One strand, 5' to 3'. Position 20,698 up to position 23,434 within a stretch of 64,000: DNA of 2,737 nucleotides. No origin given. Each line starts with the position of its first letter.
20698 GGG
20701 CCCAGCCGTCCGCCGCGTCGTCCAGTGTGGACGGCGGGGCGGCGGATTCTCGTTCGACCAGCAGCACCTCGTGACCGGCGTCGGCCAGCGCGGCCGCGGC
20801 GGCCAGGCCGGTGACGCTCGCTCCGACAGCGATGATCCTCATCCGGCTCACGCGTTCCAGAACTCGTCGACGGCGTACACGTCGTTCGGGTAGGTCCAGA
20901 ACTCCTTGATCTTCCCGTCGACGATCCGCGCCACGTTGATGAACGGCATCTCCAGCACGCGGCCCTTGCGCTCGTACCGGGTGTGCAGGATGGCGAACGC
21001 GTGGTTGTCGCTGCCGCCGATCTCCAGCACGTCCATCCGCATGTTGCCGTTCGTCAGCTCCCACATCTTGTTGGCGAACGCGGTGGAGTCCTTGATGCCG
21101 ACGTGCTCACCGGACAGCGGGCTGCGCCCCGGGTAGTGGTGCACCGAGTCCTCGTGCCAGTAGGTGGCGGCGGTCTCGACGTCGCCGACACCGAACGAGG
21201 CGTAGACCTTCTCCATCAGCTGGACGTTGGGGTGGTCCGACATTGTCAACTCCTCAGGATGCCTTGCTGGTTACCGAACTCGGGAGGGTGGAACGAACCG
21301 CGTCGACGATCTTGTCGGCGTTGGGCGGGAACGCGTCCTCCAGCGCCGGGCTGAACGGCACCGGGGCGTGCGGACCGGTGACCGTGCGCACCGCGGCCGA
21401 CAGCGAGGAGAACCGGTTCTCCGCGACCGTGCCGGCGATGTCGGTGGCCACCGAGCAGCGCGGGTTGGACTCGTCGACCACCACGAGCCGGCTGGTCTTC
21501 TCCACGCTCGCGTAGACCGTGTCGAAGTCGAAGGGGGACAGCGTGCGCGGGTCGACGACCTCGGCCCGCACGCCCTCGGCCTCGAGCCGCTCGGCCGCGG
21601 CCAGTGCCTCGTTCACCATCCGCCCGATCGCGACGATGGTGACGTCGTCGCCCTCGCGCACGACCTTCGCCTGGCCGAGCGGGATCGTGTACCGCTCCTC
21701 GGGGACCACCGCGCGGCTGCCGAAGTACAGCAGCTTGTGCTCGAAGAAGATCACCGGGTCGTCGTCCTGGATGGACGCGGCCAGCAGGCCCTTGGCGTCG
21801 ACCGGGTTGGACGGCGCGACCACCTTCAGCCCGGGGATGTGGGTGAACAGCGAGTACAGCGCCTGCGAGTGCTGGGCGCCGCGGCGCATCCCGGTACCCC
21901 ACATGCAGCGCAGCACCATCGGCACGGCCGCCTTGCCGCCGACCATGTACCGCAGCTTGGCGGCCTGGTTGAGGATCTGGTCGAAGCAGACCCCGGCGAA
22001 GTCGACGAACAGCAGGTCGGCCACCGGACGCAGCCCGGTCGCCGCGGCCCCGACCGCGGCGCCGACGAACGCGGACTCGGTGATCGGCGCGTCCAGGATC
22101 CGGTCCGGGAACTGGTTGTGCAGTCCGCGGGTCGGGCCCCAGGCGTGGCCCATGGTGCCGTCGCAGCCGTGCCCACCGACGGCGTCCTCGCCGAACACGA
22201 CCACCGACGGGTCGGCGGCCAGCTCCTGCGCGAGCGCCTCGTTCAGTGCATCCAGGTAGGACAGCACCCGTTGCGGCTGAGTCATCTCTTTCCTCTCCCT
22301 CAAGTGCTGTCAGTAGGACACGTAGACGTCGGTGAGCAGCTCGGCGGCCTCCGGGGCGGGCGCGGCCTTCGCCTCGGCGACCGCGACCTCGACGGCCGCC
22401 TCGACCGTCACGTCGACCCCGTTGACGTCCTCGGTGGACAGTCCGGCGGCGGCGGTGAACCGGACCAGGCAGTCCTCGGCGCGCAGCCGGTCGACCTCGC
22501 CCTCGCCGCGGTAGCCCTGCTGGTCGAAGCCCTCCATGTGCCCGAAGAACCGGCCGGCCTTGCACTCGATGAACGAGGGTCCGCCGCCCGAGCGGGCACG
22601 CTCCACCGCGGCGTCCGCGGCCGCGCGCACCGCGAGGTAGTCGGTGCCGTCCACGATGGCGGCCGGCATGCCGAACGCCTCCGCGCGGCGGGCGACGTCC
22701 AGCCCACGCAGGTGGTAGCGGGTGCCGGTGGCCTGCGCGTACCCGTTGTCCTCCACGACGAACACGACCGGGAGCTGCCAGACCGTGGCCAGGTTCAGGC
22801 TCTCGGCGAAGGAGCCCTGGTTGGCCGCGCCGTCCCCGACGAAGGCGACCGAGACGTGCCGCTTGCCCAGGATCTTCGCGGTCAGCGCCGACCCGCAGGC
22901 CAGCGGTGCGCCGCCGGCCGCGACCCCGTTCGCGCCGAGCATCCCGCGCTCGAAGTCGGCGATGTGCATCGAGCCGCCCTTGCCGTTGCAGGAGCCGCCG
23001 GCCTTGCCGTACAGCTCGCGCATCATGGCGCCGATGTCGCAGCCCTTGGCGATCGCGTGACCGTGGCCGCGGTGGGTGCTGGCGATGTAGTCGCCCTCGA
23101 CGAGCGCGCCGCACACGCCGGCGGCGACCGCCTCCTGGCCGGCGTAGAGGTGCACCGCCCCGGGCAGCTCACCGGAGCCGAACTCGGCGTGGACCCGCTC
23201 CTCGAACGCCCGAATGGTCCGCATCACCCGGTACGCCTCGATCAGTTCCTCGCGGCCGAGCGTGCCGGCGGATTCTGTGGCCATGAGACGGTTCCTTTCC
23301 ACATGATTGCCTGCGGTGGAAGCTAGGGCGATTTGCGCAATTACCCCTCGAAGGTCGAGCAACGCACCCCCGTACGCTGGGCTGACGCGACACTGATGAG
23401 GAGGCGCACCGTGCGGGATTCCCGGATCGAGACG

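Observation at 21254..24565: Orphan ThDP E1 alpha/beta pair (no E2/E3) next to a Cys/Met-family PLP lyase inside the biosynthetic region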

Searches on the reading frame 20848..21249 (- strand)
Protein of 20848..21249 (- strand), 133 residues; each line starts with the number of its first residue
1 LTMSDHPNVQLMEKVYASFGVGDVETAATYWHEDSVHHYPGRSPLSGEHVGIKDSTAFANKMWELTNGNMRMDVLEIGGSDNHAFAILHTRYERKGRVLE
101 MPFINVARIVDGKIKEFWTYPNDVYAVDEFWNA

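Call 8: search_protein_families(library=pfam, proteins=[window:20848-21249:-])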
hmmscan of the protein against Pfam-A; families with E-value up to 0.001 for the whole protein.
window:20848-21249:- (133 aa): 2 families
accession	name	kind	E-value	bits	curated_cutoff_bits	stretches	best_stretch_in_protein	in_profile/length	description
PF12680.13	SnoaL_2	-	1.3e-13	51.8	27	1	13-116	2-101/102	SnoaL-like domain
PF07366.18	SnoaL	-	5.4e-08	33.1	28.4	1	16-124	8-120/126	SnoaL-like polyketide cyclase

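Call 45: search_solved_structures(query=window:20848-21249:-, max_evalue=0.01)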
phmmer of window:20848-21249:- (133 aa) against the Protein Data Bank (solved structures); distinct sequences matched with E-value up to 0.01: 7.
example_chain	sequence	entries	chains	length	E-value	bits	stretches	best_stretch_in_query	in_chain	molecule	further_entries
1tuh_A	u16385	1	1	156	3.4e-11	46.4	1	7-131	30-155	hypothetical protein EGC068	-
3g8z_A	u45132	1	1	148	4.7e-07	32.9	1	14-132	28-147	Protein of unknown function with cystatin-like fold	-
6hnl_A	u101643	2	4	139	6e-07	32.6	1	11-125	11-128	Putative polyketide cyclase IdmH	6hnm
6hnn_A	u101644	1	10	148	1.4e-05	28.2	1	12-125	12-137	Putative polyketide cyclase IdmH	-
6a5f_A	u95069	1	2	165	4.1e-05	26.7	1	10-88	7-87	NgnD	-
6a5g_A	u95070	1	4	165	0.00013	25.1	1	10-84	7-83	[4+2] and [4+6] cyclase StmD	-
6a5h_A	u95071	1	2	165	0.0036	20.4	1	10-96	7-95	101015D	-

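Call 49: search_protein_families(library=ncbifam, proteins=[window:20848-21249:-], max_evalue=0.00001)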
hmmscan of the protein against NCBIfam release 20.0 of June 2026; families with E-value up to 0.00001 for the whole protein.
window:20848-21249:- (133 aa): 0 families

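Call 93: predict_structure(protein=window:20851-21243:-)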
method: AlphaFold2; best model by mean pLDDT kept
length: 131 residues; sequences in the alignment: 1
mean_pLDDT: 56.4   pTM: 0.46
mean pLDDT of the five models: 56.4, 52.3, 43.4, 40.9, 40.5
residues with pLDDT >= 90: 0; 70-90: 19; 50-70: 71; < 50: 41
segments of 3 or more residues with pLDDT < 50: 22-51, 122-131
pLDDT, mean of each block of 10 residues (from residue 1): 60 60 43 31 34 58 69 69 69 71 66 59 46 41
secondary structure, 60 per line:
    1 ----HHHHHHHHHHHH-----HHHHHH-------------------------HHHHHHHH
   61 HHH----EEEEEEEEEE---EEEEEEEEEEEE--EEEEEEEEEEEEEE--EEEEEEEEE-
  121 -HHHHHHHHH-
elements in order: H5-16 H22-27 H53-63 E68-77 E81-92 E95-108 E111-119 H122-130

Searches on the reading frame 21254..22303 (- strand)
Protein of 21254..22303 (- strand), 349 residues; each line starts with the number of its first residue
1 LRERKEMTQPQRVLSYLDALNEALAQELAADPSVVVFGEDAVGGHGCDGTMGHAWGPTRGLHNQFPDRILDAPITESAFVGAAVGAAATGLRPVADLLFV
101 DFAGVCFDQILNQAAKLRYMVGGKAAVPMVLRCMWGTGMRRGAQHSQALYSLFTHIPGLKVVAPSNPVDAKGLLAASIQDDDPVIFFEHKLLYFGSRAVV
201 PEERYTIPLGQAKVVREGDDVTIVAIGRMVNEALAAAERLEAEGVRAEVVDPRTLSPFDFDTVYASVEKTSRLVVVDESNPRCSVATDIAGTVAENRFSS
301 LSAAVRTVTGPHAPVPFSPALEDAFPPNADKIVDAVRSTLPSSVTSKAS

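Call 8: search_protein_families(library=pfam, proteins=[window:21254-22303:-])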
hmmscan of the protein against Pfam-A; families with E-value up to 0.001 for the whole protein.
window:21254-22303:- (349 aa): 4 families
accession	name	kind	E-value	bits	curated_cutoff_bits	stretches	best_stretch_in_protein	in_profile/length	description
PF02780.25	Transketolase_C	-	5.3e-42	143.1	25.9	1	210-332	1-124/124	Transketolase, C-terminal domain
PF02779.29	Transket_pyr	-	4.2e-38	131.1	27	1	15-193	4-172/174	Transketolase, pyrimidine binding domain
PF17147.9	PFOR_II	-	1.3e-05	25.9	27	1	220-297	2-82/102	Pyruvate:ferredoxin oxidoreductase core domain II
PF22613.1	Transketolase_C_1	-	0.00017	22.2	27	1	217-256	10-49/113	Transketolase-like TK C-terminal domain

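Call 13: search_protein_families(library=ncbifam, proteins=[window:21254-22288:-], max_evalue=0.00001)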
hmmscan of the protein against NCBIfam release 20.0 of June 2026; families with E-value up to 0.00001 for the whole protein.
window:21254-22288:- (344 aa): 8 families
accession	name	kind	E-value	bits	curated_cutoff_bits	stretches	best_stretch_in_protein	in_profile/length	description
NF006667.0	PRK09212.1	subfamily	3.2e-95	318.8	321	1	8-335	3-323/327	pyruvate dehydrogenase complex E1 component subunit beta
NF008854.0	PRK11892.1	equivalog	2e-94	316.9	454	1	12-333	145-460/464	pyruvate dehydrogenase complex E1 component subunit beta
NF004559.0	PRK05899.2-5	equivalog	2.7e-25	88.7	488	1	56-296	354-586/627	transketolase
TIGR00204.1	dxs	equivalog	1.2e-21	77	465.95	1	55-293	345-574/616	1-deoxy-D-xylulose-5-phosphate synthase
NF003933.0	PRK05444.2-2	equivalog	2.3e-17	62.7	395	1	55-304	328-572/606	1-deoxy-D-xylulose-5-phosphate synthase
NF008968.0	PRK12315.1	subfamily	5.6e-15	54.6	510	1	56-272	315-520/582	1-deoxy-D-xylulose-5-phosphate synthase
NF004556.0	PRK05899.2-2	equivalog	5.1e-12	44.9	575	1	192-294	498-599/639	transketolase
NF007201.0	PRK09622.1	equivalog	1.5e-08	33.9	590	1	212-281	266-335/405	2-oxoacid:ferredoxin oxidoreductase subunit alpha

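Call 56: search_solved_structures(query=window:21254-22288:-, max_evalue=1e-30, show_alignments=3)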
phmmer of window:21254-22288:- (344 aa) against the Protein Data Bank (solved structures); distinct sequences matched with E-value up to 1e-30: 12.
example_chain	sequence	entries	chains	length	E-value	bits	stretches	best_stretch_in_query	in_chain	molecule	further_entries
1um9_B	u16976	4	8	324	6.1e-79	268.8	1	9-334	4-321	2-oxo acid dehydrogenase beta subunit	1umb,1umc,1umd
3duf_B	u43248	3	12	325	1.4e-76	261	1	10-332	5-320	Pyruvate dehydrogenase E1 component subunit beta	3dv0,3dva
1w85_B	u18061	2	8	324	1.6e-76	260.9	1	10-332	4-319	PYRUVATE DEHYDROGENASE E1 COMPONENT, BETA SUBUNIT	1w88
1ik6_A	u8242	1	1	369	1.8e-75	257.4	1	12-332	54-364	pyruvate dehydrogenase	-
6cer_B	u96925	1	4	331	1.7e-65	224.6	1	11-335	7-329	Pyruvate dehydrogenase E1 component subunit beta, mitochondrial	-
1ni4_B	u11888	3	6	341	1.8e-65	224.5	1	11-335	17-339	Pyruvate dehydrogenase E1 component: Beta subunit | Pyruvate dehydrogenase E1 component subunit beta | Pyruvate dehydrogenase E1 component subunit beta, mitocho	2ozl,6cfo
3exe_B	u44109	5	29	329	1.8e-65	224.5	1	11-335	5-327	Pyruvate dehydrogenase E1 component subunit beta, mitochondrial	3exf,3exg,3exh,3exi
2bp7_B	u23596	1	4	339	1.1e-62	215.4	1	9-332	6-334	2-OXOISOVALERATE DEHYDROGENASE BETA SUBUNIT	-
1qs0_B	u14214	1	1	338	1.1e-62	215.3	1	9-332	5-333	2-OXOISOVALERATE DEHYDROGENASE BETA-SUBUNIT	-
2j9f_B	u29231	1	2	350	5.4e-62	213.1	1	9-334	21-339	2-OXOISOVALERATE DEHYDROGENASE BETA SUBUNIT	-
1dtw_B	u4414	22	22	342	5.5e-62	213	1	9-333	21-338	BRANCHED-CHAIN ALPHA-KETO ACID DEHYDROGENASE BETA SUBUNIT | 2-OXOISOVALERATE DEHYDROGENASE BETA SUBUNIT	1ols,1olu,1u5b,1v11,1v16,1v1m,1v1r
1olx_B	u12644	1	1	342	9.6e-61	209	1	9-333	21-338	2-OXOISOVALERATE DEHYDROGENASE BETA SUBUNIT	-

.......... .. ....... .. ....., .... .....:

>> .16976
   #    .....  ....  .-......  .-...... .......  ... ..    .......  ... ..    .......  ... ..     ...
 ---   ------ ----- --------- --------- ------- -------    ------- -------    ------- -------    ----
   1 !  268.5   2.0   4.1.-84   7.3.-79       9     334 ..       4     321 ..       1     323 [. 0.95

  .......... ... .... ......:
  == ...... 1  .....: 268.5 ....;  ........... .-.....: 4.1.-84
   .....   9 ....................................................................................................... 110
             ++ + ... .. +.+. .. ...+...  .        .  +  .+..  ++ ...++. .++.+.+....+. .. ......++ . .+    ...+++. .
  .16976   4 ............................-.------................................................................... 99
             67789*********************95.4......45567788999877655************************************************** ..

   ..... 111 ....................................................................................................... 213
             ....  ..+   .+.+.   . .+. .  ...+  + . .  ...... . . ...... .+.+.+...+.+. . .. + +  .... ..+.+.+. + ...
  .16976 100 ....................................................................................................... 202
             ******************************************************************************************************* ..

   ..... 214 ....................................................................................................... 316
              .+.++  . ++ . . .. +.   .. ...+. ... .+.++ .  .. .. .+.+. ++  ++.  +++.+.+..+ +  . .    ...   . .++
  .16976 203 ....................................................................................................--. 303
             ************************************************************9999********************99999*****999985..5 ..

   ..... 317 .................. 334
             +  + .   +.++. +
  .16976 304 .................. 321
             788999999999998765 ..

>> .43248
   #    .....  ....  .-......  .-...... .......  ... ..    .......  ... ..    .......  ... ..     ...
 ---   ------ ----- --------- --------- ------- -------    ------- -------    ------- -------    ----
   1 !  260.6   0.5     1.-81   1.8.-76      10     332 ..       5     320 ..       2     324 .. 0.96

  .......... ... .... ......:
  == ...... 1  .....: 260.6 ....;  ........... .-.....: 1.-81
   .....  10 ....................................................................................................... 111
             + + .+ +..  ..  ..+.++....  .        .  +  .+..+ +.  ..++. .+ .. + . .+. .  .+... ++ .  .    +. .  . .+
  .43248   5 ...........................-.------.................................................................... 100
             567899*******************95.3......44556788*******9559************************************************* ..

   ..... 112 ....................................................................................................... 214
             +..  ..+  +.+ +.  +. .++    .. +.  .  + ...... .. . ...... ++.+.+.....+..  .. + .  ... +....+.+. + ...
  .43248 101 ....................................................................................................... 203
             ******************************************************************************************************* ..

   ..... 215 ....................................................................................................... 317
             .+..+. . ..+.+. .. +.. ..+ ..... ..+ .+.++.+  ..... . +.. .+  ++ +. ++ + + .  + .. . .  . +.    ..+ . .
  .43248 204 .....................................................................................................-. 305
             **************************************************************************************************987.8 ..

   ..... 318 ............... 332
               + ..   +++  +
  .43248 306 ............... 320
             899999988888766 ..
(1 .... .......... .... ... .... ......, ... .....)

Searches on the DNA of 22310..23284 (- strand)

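Call 76: search_rna_families(sources=[L002, L085, L086, L089, L004], threshold=gathering)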
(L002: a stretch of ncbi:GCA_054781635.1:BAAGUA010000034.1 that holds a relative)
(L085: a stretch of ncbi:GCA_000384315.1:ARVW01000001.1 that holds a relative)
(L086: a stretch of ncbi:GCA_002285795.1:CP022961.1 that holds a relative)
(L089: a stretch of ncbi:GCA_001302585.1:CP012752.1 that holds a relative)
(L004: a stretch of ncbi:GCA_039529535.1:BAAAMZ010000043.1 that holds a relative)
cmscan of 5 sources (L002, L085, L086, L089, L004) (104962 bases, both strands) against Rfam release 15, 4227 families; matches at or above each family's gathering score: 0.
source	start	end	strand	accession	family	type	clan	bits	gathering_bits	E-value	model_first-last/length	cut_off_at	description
